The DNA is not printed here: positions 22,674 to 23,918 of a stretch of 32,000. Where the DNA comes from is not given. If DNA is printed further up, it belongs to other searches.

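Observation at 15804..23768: Orphan carrier-protein pathway built around a tRNA-synthetase-like amino acid:carrier-protein ligase, directly abutting exopolysaccharide genes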

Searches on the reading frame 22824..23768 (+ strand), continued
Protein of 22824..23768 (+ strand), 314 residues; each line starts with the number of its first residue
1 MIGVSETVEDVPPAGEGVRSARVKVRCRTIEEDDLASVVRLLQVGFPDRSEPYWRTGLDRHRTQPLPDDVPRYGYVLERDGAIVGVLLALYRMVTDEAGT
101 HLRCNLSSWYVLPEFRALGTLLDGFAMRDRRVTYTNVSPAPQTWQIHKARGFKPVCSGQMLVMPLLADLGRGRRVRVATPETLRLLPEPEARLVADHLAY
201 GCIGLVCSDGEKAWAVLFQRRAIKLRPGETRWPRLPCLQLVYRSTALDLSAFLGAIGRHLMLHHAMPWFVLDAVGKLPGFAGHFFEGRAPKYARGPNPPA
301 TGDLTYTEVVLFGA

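Call 78: find_encoding_contigs(protein=P0035, flank=10000, max_places=1)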
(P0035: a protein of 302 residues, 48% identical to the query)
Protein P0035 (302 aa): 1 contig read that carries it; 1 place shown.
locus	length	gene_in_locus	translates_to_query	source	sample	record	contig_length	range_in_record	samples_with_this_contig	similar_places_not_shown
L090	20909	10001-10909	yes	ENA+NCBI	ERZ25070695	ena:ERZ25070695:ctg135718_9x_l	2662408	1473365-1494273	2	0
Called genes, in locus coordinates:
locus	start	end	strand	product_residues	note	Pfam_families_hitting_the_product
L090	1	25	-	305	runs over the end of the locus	-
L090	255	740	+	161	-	PF05899:Cupin_3, PF07883:Cupin_2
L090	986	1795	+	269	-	PF01209:Ubie_methyltran, PF13489:Methyltransf_23, PF08241:Methyltransf_11, PF08242:Methyltransf_12, PF13649:Methyltransf_25, PF13847:Methyltransf_31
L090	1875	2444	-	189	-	PF13650:Asp_protease_2, PF13975:gag-asp_proteas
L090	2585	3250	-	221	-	PF01081:Aldolase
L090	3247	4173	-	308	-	PF05035:DGOK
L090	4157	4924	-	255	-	PF00106:adh_short, PF08659:KR, PF13561:adh_short_C2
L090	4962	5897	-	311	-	PF03446:NAD_binding_2, PF03807:F420_oxidored (faint), PF14833:NAD_binding_11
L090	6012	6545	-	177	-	PF13508:Acetyltransf_7 (weak)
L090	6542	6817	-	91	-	PF08681:TacA1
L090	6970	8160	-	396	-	PF02746:MR_MLE_N, PF13378:MR_MLE_C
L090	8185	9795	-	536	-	PF00732:GMC_oxred_N, PF00890:FAD_binding_2 (faint), PF01266:DAO (faint), PF05199:GMC_oxred_C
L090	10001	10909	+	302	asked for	-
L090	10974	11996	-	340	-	-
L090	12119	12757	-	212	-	-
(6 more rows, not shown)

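Call 83: find_encoding_contigs(protein=P0039, flank=10000, max_places=1)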
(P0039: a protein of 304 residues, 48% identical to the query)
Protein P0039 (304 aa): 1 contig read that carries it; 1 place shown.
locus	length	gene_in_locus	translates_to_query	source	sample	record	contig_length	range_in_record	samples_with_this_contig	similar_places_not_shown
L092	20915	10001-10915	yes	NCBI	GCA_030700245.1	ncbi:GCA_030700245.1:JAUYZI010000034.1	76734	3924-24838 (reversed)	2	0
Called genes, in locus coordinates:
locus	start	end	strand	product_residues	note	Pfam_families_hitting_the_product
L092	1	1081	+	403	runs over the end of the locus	PF00144:Beta-lactamase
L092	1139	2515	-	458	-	PF13387:Lnb_N (faint), PF27349:IcsB_M (weak)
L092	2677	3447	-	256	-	PF00392:GntR, PF07729:FCD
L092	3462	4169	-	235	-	PF00005:ABC_tran, PF13304:AAA_21 (faint)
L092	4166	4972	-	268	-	PF00005:ABC_tran, PF13304:AAA_21 (faint), PF12399:BCA_ABC_TP_C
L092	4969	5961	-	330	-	PF02653:BPD_transp_2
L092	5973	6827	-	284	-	PF02653:BPD_transp_2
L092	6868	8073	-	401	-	PF13433:Peripla_BP_5, PF13458:Peripla_BP_6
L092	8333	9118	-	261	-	PF13487:HD_5, PF01966:HD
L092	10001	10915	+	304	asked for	-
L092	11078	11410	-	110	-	PF19802:DUF6285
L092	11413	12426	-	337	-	PF03881:Fructosamin_kin (faint), PF01636:APH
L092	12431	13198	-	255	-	PF00106:adh_short, PF01370:Epimerase (faint), PF08659:KR, PF13561:adh_short_C2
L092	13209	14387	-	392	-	PF00108:Thiolase_N, PF00109:ketoacyl-synt (weak), PF02803:Thiolase_C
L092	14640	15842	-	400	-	PF02771:Acyl-CoA_dh_N, PF02770:Acyl-CoA_dh_M, PF00441:Acyl-CoA_dh_1, PF08028:Acyl-CoA_dh_2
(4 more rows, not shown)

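Call 88: find_encoding_contigs(protein=P0022, flank=10000, max_places=1)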
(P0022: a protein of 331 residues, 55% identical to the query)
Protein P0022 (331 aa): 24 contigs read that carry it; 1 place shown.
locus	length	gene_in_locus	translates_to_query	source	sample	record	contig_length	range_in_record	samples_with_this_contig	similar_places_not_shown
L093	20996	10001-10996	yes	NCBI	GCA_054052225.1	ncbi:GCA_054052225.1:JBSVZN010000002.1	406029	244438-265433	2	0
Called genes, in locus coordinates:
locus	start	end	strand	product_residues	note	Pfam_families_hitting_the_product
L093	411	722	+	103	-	-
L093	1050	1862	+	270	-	PF09347:DUF1989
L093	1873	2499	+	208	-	PF09347:DUF1989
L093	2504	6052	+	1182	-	PF00289:Biotin_carb_N, PF02786:CPSase_L_D2, PF07478:Dala_Dala_lig_C (weak), PF02785:Biotin_carb_C, PF02626:CT_A_B, PF02682:CT_C_D, PF00364:Biotin_lipoyl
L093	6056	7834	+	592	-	PF01425:Amidase, PF21986:AH_C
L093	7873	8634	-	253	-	-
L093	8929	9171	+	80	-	-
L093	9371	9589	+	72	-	-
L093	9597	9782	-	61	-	-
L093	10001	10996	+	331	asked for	-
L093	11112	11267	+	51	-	-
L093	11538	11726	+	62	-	-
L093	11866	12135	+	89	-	-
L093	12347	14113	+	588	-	-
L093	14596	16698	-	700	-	PF02092:tRNA_synt_2f, PF05746:DALR_1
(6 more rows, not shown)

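Call 89: find_encoding_contigs(protein=P0042, flank=10000, max_places=1)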
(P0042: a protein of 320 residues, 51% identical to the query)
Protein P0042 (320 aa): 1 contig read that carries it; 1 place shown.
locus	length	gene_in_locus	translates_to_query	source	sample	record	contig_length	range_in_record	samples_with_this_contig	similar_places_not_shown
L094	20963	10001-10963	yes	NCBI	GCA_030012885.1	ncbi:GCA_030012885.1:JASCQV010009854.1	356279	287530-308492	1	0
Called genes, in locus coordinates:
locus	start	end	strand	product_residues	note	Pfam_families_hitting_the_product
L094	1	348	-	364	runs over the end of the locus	PF01370:Epimerase, PF04321:RmlD_sub_bind (weak), PF16363:GDP_Man_Dehyd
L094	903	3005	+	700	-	-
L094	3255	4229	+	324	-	PF01370:Epimerase, PF04321:RmlD_sub_bind, PF16363:GDP_Man_Dehyd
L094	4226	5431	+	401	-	PF13439:Glyco_transf_4, PF13579:Glyco_trans_4_4, PF00534:Glycos_transf_1, PF13692:Glyco_trans_1_4, PF13524:Glyco_trans_1_2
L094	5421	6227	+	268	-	PF03808:Glyco_tran_WecG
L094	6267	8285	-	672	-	PF13229:Beta_helix (faint)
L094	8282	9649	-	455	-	-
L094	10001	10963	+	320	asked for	-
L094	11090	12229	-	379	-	PF20706:GT4-conflict, PF00534:Glycos_transf_1, PF13692:Glyco_trans_1_4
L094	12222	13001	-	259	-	PF01522:Polysacc_deac_1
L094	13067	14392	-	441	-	PF04932:Wzy_C (weak)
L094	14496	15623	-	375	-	PF01757:Acyl_transf_3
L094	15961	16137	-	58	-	-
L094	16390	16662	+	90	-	-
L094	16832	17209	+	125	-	-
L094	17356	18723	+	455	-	PF03092:BT1 (weak), PF00083:Sugar_tr, PF07690:MFS_1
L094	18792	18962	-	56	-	-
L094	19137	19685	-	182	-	PF17208:RBR (faint)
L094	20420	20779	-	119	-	-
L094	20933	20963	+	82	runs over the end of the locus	-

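Call 90: find_encoding_contigs(protein=P0038, flank=10000, max_places=1)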
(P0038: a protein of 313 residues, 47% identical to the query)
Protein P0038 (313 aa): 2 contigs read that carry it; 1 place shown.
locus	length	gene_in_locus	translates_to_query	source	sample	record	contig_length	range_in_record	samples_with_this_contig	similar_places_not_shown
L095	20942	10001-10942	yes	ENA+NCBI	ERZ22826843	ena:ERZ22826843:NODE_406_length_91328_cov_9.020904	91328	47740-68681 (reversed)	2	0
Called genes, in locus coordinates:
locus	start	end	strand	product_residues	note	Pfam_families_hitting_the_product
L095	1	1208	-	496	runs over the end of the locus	PF24793:GINT1_N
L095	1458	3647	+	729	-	PF02706:Wzz, PF13807:GNVR (weak)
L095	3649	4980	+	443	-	-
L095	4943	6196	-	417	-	PF00150:Cellulase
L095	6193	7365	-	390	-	PF09314:DUF1972, PF00534:Glycos_transf_1 (weak)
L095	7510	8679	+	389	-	PF20706:GT4-conflict, PF00534:Glycos_transf_1, PF13692:Glyco_trans_1_4, PF13524:Glyco_trans_1_2 (faint)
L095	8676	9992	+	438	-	-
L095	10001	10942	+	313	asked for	-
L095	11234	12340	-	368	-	PF00296:Bac_luciferase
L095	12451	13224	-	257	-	PF00106:adh_short, PF08659:KR, PF13561:adh_short_C2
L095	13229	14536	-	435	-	PF00815:Histidinol_dh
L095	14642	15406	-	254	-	PF00005:ABC_tran, PF13304:AAA_21 (faint)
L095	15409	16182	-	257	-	PF13476:AAA_23 (faint), PF00005:ABC_tran, PF13304:AAA_21 (faint), PF12399:BCA_ABC_TP_C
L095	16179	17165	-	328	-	PF02653:BPD_transp_2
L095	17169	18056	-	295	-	PF02653:BPD_transp_2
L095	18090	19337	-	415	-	PF13433:Peripla_BP_5, PF13458:Peripla_BP_6, PF01094:ANF_receptor (weak)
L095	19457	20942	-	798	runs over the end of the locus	PF01315:Ald_Xan_dh_C, PF02738:MoCoBD_1, PF20256:MoCoBD_2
